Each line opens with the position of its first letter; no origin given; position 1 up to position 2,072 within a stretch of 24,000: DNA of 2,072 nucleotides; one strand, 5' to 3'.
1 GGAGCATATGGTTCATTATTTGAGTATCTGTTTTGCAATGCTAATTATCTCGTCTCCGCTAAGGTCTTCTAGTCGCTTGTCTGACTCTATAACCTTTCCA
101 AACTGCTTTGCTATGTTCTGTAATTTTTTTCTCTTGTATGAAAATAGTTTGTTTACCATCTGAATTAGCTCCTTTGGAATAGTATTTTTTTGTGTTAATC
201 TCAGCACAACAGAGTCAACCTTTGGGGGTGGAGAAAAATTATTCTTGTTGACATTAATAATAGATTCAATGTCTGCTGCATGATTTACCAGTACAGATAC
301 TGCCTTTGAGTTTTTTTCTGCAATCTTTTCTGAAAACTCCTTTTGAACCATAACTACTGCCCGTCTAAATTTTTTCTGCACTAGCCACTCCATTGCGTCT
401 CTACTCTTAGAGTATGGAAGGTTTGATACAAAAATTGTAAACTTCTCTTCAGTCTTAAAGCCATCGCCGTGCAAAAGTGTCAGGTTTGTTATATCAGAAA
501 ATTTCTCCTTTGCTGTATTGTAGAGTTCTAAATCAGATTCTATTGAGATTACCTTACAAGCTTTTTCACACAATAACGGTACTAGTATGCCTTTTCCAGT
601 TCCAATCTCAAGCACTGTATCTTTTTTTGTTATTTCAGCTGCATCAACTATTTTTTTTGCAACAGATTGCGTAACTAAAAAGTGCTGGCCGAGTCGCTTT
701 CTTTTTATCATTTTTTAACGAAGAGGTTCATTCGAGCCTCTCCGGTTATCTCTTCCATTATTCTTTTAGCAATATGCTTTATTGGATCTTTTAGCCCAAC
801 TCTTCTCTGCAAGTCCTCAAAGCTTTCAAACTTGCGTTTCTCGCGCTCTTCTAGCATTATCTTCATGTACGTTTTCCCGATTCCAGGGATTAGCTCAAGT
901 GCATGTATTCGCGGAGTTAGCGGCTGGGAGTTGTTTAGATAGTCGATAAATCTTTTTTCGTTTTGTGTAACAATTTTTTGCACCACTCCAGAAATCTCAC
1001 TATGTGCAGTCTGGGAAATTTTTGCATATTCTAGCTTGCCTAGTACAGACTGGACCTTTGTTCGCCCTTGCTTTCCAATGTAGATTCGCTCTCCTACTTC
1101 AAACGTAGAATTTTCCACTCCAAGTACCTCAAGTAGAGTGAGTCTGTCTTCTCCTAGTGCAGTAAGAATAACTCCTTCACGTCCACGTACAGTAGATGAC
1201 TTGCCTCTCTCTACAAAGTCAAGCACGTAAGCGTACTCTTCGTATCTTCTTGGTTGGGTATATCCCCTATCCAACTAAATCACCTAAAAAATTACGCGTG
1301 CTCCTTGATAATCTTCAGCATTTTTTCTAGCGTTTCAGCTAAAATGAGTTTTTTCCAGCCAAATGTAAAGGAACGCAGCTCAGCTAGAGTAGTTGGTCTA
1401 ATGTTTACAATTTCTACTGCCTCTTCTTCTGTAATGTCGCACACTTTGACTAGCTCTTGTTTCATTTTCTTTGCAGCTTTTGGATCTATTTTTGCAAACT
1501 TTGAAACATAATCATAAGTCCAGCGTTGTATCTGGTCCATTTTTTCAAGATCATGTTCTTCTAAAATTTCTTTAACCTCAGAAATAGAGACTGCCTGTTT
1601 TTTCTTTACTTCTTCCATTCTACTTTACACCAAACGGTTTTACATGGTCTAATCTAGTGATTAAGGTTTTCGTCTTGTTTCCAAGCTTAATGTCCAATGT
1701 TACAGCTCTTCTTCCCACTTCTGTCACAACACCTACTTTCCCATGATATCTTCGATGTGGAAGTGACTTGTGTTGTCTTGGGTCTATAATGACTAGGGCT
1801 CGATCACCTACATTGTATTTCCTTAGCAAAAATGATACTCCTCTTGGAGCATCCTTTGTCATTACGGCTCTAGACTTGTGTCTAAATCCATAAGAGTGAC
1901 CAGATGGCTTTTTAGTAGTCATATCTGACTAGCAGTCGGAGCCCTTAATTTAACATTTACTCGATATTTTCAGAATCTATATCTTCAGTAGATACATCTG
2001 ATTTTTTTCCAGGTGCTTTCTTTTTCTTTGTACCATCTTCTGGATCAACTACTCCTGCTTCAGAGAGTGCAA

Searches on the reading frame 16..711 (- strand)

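Call 10: search_protein_families(library=pfam, proteins=[window:16-711:-], max_evalue=0.001)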
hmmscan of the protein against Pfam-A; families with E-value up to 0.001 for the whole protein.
window:16-711:- (231 aa): 4 families
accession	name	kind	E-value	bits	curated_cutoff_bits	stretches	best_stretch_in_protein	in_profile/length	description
PF00398.26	RrnaAD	-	8.4e-47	159.9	24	1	3-203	4-225/263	Ribosomal RNA adenine dimethylase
PF01135.25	PCMT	-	1.4e-06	28.7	20.3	1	20-87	64-136/210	Protein-L-isoaspartate(D-aspartate) O-methyltransferase (PCMT)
PF13649.12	Methyltransf_25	-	0.00018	22.5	27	1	33-96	1-70/97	Methyltransferase domain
PF13489.12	Methyltransf_23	-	0.00031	20.9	27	1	18-91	10-61/164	Methyltransferase domain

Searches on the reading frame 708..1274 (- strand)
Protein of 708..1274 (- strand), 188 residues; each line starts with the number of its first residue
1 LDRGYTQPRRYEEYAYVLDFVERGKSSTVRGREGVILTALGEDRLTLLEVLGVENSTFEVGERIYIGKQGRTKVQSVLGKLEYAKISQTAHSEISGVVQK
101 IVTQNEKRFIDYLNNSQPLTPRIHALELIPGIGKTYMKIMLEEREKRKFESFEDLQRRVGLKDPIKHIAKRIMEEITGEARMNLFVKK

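Call 10: search_protein_families(library=pfam, proteins=[window:708-1274:-], max_evalue=0.001)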
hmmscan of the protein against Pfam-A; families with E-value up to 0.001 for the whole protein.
window:708-1274:- (188 aa): 2 families
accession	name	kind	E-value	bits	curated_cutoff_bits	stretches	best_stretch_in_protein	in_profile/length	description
PF04919.18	DUF655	-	9e-53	179.3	22.2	1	12-187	2-181/181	Protein of unknown function (DUF655)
PF14579.12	HHH_6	-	9.7e-07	29.3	25.6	1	125-163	26-65/90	Helix-hairpin-helix motif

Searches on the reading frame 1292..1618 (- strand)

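Call 10: search_protein_families(library=pfam, proteins=[window:1292-1618:-], max_evalue=0.001)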
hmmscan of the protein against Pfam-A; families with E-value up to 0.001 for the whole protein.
window:1292-1618:- (108 aa): 1 family
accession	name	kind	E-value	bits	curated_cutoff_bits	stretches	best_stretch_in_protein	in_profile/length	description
PF03874.21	RNA_pol_Rpb4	-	9.2e-10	39.3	25.6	1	20-107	28-115/116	RNA polymerase Rpb4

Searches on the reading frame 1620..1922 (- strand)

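Call 10: search_protein_families(library=pfam, proteins=[window:1620-1922:-], max_evalue=0.001)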
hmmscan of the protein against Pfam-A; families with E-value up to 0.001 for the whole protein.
window:1620-1922:- (100 aa): 1 family
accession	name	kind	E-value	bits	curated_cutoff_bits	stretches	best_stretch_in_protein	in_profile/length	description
PF01157.24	Ribosomal_L21e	-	2e-20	72.9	27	1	9-97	3-99/101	Ribosomal protein L21e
